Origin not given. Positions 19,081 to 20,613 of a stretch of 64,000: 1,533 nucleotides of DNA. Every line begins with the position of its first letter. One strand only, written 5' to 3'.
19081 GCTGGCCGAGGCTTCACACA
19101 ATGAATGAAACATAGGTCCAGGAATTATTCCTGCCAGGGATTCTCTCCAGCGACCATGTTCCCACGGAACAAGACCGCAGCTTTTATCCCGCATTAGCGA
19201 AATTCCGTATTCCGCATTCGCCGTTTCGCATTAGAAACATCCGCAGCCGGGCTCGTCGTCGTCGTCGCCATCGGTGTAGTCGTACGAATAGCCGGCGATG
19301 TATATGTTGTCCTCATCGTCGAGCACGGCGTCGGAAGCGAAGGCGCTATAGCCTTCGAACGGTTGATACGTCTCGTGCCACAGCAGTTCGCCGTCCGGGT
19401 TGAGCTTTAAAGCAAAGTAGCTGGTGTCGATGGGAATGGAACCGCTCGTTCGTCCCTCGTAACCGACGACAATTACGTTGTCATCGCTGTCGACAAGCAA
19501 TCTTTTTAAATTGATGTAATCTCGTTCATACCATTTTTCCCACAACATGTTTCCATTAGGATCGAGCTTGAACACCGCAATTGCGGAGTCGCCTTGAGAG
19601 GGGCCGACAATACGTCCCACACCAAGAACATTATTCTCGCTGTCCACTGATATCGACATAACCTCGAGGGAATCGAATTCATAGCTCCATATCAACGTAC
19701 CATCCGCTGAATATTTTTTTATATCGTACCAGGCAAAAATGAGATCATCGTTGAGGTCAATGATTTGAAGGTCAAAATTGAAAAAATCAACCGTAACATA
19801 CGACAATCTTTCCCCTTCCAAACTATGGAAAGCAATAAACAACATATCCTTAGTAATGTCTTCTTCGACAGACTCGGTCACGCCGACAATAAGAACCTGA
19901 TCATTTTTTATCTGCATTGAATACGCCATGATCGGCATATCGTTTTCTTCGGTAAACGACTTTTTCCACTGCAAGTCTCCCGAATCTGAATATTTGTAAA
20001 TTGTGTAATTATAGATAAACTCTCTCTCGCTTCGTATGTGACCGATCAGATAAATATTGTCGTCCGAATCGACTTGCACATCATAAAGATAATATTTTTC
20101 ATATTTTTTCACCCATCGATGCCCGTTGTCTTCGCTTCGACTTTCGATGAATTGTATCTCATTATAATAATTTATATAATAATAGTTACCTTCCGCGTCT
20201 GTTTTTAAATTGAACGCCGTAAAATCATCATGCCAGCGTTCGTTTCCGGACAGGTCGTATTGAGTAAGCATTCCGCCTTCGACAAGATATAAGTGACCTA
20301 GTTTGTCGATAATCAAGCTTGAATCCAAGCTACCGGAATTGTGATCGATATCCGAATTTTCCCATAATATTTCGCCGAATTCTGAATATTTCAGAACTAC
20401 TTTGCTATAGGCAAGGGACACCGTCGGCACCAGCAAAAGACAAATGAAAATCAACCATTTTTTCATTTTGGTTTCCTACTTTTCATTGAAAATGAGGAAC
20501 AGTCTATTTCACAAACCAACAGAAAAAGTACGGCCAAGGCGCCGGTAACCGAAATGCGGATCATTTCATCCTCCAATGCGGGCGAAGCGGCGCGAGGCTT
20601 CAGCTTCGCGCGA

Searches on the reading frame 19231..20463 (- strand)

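Call 122: search_protein_families(library=pfam, proteins=[window:19231-20463:-], max_evalue=0.01)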
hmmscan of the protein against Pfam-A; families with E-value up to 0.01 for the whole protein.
window:19231-20463:- (410 aa): 2 families
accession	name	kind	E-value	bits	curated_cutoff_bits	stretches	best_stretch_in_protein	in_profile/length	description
PF25293.1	Beta-prop_EMC1_N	-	0.00011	22.4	34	0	154-203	132-179/219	EMC1 N-terminal beta-propeller domain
PF06739.17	SBBP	-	0.0013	19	20.5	0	380-393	19-32/38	Beta-propeller repeat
